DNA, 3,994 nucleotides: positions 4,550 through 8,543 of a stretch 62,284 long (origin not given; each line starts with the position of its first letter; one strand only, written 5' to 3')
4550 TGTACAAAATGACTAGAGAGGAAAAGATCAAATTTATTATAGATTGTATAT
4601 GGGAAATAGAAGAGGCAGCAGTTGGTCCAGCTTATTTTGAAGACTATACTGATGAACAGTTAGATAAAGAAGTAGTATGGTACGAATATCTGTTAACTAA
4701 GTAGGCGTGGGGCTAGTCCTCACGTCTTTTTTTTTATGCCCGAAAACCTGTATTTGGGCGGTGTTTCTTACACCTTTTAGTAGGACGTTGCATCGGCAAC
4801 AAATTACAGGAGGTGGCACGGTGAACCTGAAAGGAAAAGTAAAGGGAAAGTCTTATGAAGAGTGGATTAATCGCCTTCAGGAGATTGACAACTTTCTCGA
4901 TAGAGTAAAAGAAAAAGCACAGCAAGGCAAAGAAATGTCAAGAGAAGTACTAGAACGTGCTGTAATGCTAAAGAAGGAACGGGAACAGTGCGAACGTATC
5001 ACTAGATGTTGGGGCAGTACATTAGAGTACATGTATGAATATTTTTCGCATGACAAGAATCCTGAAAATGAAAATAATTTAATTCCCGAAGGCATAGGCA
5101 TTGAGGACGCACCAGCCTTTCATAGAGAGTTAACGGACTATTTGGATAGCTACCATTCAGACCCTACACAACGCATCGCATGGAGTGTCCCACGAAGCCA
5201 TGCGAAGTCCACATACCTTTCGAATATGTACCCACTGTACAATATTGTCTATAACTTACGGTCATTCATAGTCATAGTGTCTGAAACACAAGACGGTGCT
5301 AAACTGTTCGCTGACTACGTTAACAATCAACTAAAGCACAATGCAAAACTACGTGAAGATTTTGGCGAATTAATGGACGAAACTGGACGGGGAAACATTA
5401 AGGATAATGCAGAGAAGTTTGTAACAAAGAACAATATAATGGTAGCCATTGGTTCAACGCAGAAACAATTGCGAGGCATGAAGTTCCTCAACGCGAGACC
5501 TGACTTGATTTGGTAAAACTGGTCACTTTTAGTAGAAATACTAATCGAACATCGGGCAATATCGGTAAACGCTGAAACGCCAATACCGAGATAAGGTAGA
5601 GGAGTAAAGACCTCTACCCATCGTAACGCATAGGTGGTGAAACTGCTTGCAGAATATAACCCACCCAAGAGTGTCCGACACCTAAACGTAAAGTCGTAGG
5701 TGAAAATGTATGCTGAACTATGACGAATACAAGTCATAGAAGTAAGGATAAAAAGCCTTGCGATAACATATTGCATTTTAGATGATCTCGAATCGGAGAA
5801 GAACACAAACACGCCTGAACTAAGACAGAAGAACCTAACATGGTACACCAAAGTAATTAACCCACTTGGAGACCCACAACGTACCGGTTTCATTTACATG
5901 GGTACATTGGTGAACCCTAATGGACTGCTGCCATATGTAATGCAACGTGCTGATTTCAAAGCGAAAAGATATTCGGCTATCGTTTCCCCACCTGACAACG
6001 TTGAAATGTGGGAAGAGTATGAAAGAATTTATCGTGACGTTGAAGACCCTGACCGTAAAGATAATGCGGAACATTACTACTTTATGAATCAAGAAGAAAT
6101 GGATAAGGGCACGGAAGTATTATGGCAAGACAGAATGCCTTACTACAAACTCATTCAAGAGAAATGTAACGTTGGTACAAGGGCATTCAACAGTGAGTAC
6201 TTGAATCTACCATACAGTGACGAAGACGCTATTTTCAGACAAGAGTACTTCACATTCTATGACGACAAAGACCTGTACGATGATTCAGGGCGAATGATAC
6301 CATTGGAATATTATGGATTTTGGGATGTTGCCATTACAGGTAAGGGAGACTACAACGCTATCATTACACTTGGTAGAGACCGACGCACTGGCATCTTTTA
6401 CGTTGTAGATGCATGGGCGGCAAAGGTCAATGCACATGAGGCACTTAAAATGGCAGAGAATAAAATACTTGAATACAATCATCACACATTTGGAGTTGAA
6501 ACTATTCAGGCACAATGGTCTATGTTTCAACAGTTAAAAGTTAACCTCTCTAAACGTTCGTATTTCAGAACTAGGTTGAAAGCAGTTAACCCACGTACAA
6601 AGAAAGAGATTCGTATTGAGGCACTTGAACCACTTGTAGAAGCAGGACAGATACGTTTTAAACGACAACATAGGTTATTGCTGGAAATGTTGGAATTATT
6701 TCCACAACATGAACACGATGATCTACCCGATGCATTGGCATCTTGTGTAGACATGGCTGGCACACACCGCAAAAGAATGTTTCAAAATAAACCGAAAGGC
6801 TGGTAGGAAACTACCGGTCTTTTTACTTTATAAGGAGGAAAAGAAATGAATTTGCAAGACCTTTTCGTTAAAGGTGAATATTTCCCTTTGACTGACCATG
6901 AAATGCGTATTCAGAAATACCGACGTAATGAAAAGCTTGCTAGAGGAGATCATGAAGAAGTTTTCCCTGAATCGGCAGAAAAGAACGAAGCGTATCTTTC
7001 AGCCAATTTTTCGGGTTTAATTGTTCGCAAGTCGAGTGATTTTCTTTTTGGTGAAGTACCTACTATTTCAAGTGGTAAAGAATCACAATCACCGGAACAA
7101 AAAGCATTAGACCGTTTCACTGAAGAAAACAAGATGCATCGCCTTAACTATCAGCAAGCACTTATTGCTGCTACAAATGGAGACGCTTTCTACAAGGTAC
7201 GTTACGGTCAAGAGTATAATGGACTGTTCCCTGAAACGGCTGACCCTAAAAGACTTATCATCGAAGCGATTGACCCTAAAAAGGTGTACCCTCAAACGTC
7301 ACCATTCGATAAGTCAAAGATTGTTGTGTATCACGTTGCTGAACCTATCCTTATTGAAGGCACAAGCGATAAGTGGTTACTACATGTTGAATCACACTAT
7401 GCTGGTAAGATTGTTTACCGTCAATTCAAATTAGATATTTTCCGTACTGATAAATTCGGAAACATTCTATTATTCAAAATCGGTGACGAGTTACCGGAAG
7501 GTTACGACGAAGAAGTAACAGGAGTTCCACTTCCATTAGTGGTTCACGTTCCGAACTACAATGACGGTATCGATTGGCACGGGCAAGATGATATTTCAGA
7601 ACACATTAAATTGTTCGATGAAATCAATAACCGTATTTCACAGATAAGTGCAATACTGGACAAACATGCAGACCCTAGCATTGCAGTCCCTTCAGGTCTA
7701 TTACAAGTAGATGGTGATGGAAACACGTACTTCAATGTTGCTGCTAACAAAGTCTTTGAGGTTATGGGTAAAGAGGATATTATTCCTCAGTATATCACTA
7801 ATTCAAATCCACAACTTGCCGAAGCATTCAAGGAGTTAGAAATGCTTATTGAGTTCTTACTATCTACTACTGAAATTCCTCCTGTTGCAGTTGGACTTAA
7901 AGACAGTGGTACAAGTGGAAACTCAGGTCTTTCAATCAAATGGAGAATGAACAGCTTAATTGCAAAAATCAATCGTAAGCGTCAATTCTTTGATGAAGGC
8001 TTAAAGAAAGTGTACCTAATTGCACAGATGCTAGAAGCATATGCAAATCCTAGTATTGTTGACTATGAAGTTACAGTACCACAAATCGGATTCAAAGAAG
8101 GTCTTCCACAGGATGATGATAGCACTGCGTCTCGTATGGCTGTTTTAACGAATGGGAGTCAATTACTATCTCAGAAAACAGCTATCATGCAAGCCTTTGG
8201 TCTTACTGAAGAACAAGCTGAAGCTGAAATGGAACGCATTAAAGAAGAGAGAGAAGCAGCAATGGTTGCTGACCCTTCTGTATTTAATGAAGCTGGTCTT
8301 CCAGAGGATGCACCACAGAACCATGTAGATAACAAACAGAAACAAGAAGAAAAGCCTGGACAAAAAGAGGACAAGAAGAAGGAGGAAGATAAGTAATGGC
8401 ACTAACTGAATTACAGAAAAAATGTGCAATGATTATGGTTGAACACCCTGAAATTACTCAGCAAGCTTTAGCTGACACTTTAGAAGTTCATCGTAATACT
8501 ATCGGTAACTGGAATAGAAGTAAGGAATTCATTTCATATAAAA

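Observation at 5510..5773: A 264-nt group I-like intron splits the terminase large-subunit gene inside its Walker B motif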

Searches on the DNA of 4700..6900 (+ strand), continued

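Call 55: search_dna_similar(query=L136:2320-2580:+, collection=phages, mode=distant, max_rows=25, max_evalue=0.001)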
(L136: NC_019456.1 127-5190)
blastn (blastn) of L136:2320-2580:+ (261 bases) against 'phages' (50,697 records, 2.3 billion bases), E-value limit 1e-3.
Records with a match: 27; places in all: 27; records where one place covers at least 80% of the query: 3.
Best place of each record, by identity: >=99% 2; 80-90% 9; 60-80% 16.
By first word of the organism name: Staphylococcus 15; Lactobacillus 2; Streptococcus 2; bajarodcaudo 2; Clostridioides 2; uncultured 1; Dulem 1; Arcanobacterium 1; Oenococcus 1.
By host as written in the record: - 5; Staphylococcus aureus 4; Mammaliicoccus sciuri C6854 3; Lactobacillus delbrueckii subsp. lactis 2; Staphylococcus epidermidis 2; Varecia variegata 1; Staphylococcus epidermidis S414 1; Staphylococcus epidermidis NCC 100655 1; and 8 more.
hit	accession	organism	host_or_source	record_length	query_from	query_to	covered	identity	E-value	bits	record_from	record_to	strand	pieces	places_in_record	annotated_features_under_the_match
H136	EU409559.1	Lactobacillus phage JCL1032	Lactobacillus delbrueckii subsp. lactis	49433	1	261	100%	100.0%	4e-131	471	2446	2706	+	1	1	putative terminase large subunit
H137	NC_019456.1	Lactobacillus phage JCL1032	Lactobacillus delbrueckii subsp. lactis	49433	1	261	100%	100.0%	4e-131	471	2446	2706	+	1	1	terminase large subunit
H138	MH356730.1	Staphylococcus phage VB-SauS-SA2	Staphylococcus aureus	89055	30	255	87%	69.6%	5e-16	90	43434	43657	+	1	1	terminase large subunit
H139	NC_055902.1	uncultured phage cr131_1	Rhesus macaque feces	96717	53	260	80%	69.0%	3e-7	62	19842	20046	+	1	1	none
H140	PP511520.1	Dulem virus 41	Varecia variegata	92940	81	252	66%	71.8%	7e-15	86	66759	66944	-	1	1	hypothetical protein | polymerase/primase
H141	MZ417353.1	Staphylococcus phage PG-2021_93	Staphylococcus epidermidis S414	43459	79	260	58%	77.1%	8e-8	117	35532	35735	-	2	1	record has no annotation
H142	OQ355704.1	Staphylococcus phage vB_SepS_BE28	Staphylococcus epidermidis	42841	79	245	53%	78.4%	8e-8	114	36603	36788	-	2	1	hypothetical protein | HNH endonuclease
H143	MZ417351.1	Staphylococcus phage PG-2021_90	Staphylococcus epidermidis NCC 100655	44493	79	245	52%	78.8%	8e-8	115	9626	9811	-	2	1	record has no annotation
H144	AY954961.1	Staphylococcus phage ROSA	-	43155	79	163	33%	78.8%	4e-11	73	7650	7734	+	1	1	ORF019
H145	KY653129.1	Staphylococcus phage IME1365_01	Staphylococcus haemolyticus IME1365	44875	79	163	33%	78.8%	4e-11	73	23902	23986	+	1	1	hypothetical protein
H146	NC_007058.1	Staphylococcus phage ROSA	Staphylococcus aureus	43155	79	163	33%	78.8%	4e-11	73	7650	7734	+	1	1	HNH endonuclease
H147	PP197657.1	Staphylococcus phage Rosita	Staphylococcus aureus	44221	79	163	33%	78.8%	4e-11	73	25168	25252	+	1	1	deoxyuridine 5'-triphosphate nucleotidohydrolase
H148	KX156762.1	Staphylococcus phage vB_SauS_IMEP5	Staphylococcus aureus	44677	182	254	28%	83.8%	4e-11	73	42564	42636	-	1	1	hypothetical protein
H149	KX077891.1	Streptococcus phage phiJH1301-1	Streptococcus suis JH1301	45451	182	255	28%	82.4%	1e-10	73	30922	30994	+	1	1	none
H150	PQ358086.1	Arcanobacterium phage TPWB06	Arcanobacterium sp.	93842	182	253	28%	80.8%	8e-8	63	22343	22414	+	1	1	tail length tape measure protein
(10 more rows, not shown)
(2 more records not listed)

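Call 77: search_dna_similar(query=window:5527-5773:+, collection=plasmids, mode=distant, max_rows=30, max_evalue=0.001)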
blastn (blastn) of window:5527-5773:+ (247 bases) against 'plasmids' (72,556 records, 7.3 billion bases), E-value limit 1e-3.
Records with a match: 19; places in all: 20; records where one place covers at least 80% of the query: 2.
Best place of each record, by identity: 90-95% 1; 80-90% 1; 60-80% 17.
By first word of the organism name: Bacillus 13; Clostridioides 2; Clostridium 2; Priestia 1; Pontibacillus 1.
By predicted mobility (MOB-suite, as given by PLSDB): non-mobilizable 19.
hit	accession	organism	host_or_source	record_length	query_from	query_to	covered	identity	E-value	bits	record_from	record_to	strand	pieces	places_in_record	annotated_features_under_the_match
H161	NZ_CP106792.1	Bacillus subtilis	chicken,pure culture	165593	25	231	84%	75.8%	1e-30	141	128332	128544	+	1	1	none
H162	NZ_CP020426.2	Clostridioides difficile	ATCC strain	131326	28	247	89%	66.1%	6e-8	65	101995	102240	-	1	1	none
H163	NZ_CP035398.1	Bacillus subtilis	cell culture,food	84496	125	247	50%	77.0%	2e-14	86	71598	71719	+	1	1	terminase TerL endonuclease subunit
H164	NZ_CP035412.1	Bacillus subtilis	cell culture,food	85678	125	247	50%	77.0%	2e-14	86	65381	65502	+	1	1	terminase TerL endonuclease subunit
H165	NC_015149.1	Bacillus subtilis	-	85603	125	247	50%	77.0%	2e-14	86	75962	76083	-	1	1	terminase TerL endonuclease subunit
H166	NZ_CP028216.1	Bacillus subtilis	cell culture,kimchi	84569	125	247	50%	77.0%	2e-14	86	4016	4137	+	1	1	terminase TerL endonuclease subunit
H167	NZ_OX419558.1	Bacillus subtilis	garden soil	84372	125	247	50%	77.0%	2e-14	86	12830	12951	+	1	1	terminase TerL endonuclease subunit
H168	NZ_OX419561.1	Bacillus subtilis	worm bin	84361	125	247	50%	77.0%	2e-14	86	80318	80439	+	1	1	terminase TerL endonuclease subunit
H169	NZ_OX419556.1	Bacillus subtilis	garden soil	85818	125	247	50%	77.0%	2e-14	86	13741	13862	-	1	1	terminase TerL endonuclease subunit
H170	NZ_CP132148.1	Clostridioides difficile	Homo sapiens,whole organism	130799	125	242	48%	72.4%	3e-5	56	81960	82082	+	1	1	none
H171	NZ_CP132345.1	Clostridium butyricum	Homo sapiens,Faeces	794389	125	242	48%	72.4%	4e-4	53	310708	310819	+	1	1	none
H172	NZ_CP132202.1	Bacillus thuringiensis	Coprinus comatus,whole organism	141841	128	243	47%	72.9%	3e-5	56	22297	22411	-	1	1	none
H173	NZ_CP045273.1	Priestia megaterium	pure culture,Paper surface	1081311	139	247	44%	75.9%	2e-9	71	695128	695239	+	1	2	none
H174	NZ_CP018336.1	Clostridium kluyveri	cell culture,the pit mud of a Chinese ...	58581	138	247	45%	73.7%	3e-5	56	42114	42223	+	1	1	phage tail tape measure protein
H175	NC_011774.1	Bacillus cereus G9842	-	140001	162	243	33%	76.8%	4e-4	53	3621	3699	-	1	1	none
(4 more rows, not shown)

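Call 78: get_annotated_region(hit=H165, flank=2500)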
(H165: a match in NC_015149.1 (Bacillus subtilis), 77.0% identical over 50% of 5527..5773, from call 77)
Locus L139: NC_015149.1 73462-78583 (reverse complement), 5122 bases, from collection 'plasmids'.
description: Bacillus subtilis subsp. natto plasmid pLS32, complete sequence
organism: Bacillus subtilis (NCBI taxid 86029)
taxonomy: Bacteria; Bacillota; Bacilli; Bacillales; Bacillaceae; Bacillus; Bacillus subtilis
host: -; source: -; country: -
typing (MOB-suite, as given by PLSDB): non-mobilizable; replicon rep_cluster_1454
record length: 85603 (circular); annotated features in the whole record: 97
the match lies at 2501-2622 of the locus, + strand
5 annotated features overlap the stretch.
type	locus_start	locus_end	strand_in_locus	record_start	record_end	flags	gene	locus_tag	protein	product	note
CDS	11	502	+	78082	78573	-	-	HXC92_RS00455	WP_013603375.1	phage terminase small subunit P27 family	-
CDS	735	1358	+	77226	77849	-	-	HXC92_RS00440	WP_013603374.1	terminase large subunit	-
CDS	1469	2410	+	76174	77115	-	-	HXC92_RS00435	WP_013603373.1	NUMOD3 domain-containing DNA-binding protein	-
CDS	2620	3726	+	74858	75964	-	-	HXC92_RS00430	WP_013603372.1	terminase TerL endonuclease subunit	-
CDS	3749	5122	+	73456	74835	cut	-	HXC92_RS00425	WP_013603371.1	phage portal protein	GO:0019068 - virion assembly [Evidence IEA]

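Call 81: get_annotated_region(hit=H175, flank=2500)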
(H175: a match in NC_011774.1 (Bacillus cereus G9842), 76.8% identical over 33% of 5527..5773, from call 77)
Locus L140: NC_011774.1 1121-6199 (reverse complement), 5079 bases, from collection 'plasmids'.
description: Bacillus cereus G9842 plasmid pG9842_140, complete sequence
organism: Bacillus cereus G9842 (NCBI taxid 405531)
taxonomy: Bacteria; Bacillota; Bacilli; Bacillales; Bacillaceae; Bacillus; Bacillus cereus; Bacillus cereus G9842
host: -; source: -; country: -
typing (MOB-suite, as given by PLSDB): non-mobilizable; replicon rep_cluster_909
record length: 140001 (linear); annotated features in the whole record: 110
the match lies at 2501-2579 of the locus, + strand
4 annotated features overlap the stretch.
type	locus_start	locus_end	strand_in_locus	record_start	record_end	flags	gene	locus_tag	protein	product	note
CDS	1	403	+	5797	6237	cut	-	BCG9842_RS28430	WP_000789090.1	HEPN domain-containing protein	-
CDS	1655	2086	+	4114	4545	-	-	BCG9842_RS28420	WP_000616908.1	hypothetical protein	-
CDS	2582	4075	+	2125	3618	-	-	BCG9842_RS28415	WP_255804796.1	DEAD/DEAH box helicase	-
CDS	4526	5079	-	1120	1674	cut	-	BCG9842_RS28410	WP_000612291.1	DUF3967 domain-containing protein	-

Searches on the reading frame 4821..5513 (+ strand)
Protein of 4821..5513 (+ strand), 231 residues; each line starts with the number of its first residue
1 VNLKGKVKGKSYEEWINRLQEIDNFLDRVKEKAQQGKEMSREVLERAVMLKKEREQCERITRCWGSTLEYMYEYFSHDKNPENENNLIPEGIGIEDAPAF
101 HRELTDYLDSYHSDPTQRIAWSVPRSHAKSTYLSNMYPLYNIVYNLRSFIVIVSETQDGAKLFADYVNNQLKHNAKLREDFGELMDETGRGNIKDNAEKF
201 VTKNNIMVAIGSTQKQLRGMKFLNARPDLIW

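Call 57: search_protein_families(library=pfam, proteins=[window:4821-5513:+], max_evalue=0.01)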
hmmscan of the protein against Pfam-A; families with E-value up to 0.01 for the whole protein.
window:4821-5513:+ (231 aa): 0 families

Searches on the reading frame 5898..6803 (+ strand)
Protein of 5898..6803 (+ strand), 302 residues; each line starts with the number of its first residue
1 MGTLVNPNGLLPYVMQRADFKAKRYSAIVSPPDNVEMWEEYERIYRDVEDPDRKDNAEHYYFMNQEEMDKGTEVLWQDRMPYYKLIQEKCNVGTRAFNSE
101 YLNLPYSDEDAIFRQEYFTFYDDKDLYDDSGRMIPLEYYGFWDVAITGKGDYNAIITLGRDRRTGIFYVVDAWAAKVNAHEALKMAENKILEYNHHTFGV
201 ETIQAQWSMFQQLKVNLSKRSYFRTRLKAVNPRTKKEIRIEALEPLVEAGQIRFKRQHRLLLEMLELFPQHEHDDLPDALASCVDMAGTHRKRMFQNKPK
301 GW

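Call 44: find_encoding_contigs(protein=window:5898-6803:+, flank=3000, max_places=6)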
Protein window:5898-6803:+ (302 aa): 2 contigs read that carry it; 1 place shown.
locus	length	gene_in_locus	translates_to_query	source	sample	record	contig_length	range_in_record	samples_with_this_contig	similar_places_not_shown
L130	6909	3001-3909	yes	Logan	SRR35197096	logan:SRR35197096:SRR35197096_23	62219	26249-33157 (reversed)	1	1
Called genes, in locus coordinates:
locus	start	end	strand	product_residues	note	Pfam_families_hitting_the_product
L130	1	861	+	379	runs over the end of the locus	PF00145:DNA_methylase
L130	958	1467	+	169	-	-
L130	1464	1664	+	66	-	-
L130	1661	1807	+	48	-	-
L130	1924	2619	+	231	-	-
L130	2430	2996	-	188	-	-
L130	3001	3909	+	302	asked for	PF17289:Terminase_6C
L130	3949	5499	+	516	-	PF05133:SPP1_portal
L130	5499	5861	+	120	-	PF13022:HTH_Tnp_1_2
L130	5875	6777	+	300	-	PF06152:Phage_min_cap2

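Call 57: search_protein_families(library=pfam, proteins=[window:5898-6803:+], max_evalue=0.01)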
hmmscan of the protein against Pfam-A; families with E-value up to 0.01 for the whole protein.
window:5898-6803:+ (302 aa): 1 family
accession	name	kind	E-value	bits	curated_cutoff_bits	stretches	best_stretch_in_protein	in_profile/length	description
PF17289.8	Terminase_6C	-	1.7e-10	41.5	22.6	1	142-282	3-150/155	Terminase RNaseH-like domain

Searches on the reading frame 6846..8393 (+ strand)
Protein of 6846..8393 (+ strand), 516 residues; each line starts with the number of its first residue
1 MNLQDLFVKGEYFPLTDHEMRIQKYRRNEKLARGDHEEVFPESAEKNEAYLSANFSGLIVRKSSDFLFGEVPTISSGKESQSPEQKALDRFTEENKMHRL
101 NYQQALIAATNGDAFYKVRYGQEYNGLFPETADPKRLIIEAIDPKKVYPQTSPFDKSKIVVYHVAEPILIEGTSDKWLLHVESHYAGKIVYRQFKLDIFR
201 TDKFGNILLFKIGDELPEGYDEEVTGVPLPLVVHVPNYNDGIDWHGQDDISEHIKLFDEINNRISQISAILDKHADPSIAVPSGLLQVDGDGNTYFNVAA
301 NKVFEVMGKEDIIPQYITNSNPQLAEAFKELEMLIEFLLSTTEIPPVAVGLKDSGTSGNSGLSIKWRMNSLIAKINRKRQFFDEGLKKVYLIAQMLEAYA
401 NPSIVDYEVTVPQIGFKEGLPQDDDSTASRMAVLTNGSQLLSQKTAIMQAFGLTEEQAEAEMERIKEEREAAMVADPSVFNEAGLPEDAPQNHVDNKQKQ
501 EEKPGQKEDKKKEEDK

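Call 57: search_protein_families(library=pfam, proteins=[window:6846-8393:+], max_evalue=0.01)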
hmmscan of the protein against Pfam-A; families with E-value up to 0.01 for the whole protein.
window:6846-8393:+ (516 aa): 1 family
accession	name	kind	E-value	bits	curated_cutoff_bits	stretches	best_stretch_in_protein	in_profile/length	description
PF05133.19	SPP1_portal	-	5.5e-28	98.5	25.5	1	16-472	6-413/416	Phage portal protein, SPP1 Gp6-like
